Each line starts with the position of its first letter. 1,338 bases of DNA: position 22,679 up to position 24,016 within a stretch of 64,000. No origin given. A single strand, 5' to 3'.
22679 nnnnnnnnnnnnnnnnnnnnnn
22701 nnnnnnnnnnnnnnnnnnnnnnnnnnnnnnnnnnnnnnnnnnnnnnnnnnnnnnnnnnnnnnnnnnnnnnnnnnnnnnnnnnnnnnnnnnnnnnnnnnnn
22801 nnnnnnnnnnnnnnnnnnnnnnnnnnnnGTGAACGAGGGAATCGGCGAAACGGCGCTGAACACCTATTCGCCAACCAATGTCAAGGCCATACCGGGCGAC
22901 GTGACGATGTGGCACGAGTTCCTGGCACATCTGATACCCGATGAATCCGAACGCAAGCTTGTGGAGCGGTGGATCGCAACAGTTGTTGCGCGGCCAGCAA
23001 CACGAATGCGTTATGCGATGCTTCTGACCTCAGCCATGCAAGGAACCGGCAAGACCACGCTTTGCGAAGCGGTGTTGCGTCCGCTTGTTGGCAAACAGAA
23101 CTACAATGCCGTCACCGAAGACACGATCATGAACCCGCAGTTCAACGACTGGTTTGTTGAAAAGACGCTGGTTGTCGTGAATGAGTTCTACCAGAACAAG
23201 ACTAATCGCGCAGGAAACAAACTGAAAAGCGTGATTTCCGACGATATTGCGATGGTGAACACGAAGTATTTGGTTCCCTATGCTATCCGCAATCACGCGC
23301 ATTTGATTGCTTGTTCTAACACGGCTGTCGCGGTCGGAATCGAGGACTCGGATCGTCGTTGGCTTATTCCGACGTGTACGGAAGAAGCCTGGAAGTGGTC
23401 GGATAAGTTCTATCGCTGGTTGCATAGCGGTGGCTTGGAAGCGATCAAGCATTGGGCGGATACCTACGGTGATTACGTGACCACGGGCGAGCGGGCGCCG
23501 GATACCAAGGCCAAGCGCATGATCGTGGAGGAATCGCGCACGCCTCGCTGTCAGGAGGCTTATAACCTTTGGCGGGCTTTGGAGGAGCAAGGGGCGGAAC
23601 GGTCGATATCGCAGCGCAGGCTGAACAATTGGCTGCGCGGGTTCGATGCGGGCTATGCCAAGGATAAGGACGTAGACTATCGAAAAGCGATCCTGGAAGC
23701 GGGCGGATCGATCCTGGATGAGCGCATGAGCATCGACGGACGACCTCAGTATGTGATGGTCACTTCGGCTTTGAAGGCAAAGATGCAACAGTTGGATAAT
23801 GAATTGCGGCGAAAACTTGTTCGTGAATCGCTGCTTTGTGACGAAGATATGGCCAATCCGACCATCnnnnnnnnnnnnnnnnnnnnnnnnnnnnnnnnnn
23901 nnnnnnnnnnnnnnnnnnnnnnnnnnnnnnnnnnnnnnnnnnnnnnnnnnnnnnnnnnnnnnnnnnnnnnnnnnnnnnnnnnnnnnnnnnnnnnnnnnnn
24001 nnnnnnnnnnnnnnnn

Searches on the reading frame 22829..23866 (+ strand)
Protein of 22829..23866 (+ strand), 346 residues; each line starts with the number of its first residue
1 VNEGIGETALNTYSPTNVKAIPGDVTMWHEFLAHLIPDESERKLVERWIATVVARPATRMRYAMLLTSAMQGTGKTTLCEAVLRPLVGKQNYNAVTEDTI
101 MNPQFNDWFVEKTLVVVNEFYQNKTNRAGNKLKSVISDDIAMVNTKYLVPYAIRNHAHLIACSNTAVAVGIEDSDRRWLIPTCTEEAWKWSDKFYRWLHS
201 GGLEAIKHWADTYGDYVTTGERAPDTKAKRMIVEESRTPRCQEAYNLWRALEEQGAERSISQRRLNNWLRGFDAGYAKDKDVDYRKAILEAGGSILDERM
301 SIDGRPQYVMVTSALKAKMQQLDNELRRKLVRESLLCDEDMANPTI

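Call 101: predict_structure(alignment_id=A5)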
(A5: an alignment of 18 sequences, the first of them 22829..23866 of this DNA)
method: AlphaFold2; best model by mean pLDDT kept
length: 346 residues; sequences in the alignment: 18
mean_pLDDT: 86.6   pTM: 0.77
mean pLDDT of the five models: 86.6, 86.6, 86.5, 85.9, 84.1
residues with pLDDT >= 90: 175; 70-90: 135; 50-70: 30; < 50: 6
segments of 3 or more residues with pLDDT < 50: 1-3
pLDDT, mean of each block of 10 residues (from residue 1): 49 81 96 95 97 91 87 83 94 90 83 87 71 88 87 89 75 88 89 95 97 93 91 82 91 92 91 69 90 91 91 94 90 87 55
secondary structure, 60 per line:
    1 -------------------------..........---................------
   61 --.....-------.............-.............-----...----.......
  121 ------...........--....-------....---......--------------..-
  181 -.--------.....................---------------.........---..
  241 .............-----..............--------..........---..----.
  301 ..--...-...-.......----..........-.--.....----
elements in order: H26-35 H39-54 E63-67 H75-87 E92-96 H97-101 E114-120 H127-137 E140-143 E151-154 E158-163 H191-211 H227-235 H239-253 E259-261 H262-272 H281-290 E300-302 E305-307 E309-311 H313-319 H324-333 H338-342

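Call 104: fold_search(model_id=the predicted structure, library=pdb)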
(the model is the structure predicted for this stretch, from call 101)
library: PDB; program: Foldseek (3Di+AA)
matches with E <= 10: 590; with E <= 0.001: 140
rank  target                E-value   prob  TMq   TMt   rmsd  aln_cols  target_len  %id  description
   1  6k9c_B                7.8e-15  1.00  0.61  0.52   6.1       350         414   20  The apo structure of NrS-1 C terminal region (305-718) (released 2020-04-08)
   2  6k9e_B                7.1e-14  1.00  0.58  0.51   6.4       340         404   21  The A form apo structure of NrS-1 C terminal region-CTR(305-718) (released 2020-06-17)
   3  6k9c_A                1.4e-13  1.00  0.59  0.50   6.5       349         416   20  The apo structure of NrS-1 C terminal region (305-718) (released 2020-04-08)
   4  6k9e_C                1.9e-13  1.00  0.57  0.50   6.6       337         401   21  The A form apo structure of NrS-1 C terminal region-CTR(305-718) (released 2020-06-17)
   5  6lrb_D                2.4e-13  1.00  0.58  0.50   7.2       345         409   19  The A form apo structure of NrS-1 C terminal region-CTR (released 2020-04-08)
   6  6k9e_A                2.6e-13  1.00  0.58  0.51   6.4       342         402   21  The A form apo structure of NrS-1 C terminal region-CTR(305-718) (released 2020-06-17)
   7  6lrb_F                4.8e-13  1.00  0.58  0.50   7.3       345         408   19  The A form apo structure of NrS-1 C terminal region-CTR (released 2020-04-08)
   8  6lrb_B                7.6e-13  1.00  0.58  0.50   7.1       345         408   19  The A form apo structure of NrS-1 C terminal region-CTR (released 2020-04-08)
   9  6lrb_C                1.1e-12  1.00  0.57  0.49   7.2       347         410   19  The A form apo structure of NrS-1 C terminal region-CTR (released 2020-04-08)
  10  6lrb_A                1.3e-12  1.00  0.59  0.50   7.1       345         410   19  The A form apo structure of NrS-1 C terminal region-CTR (released 2020-04-08)
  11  7ola_A                9.1e-08  1.00  0.56  0.45   4.6       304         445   15  Structure of Primase-Helicase in SaPI5 (released 2022-07-13)
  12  7om0_D                1.2e-07  1.00  0.55  0.45   4.8       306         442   17  Structure of Primase-Helicase in SaPI5 (released 2022-07-13)
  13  7pds_D                1.2e-07  1.00  0.52  0.41   6.3       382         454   14  The structure of PriRep1 with dsDNA (released 2022-07-13)
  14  7om0_A                1.6e-07  1.00  0.57  0.46   4.6       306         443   16  Structure of Primase-Helicase in SaPI5 (released 2022-07-13)
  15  7ola_F                1.7e-07  1.00  0.44  0.44   5.4       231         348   15  Structure of Primase-Helicase in SaPI5 (released 2022-07-13)
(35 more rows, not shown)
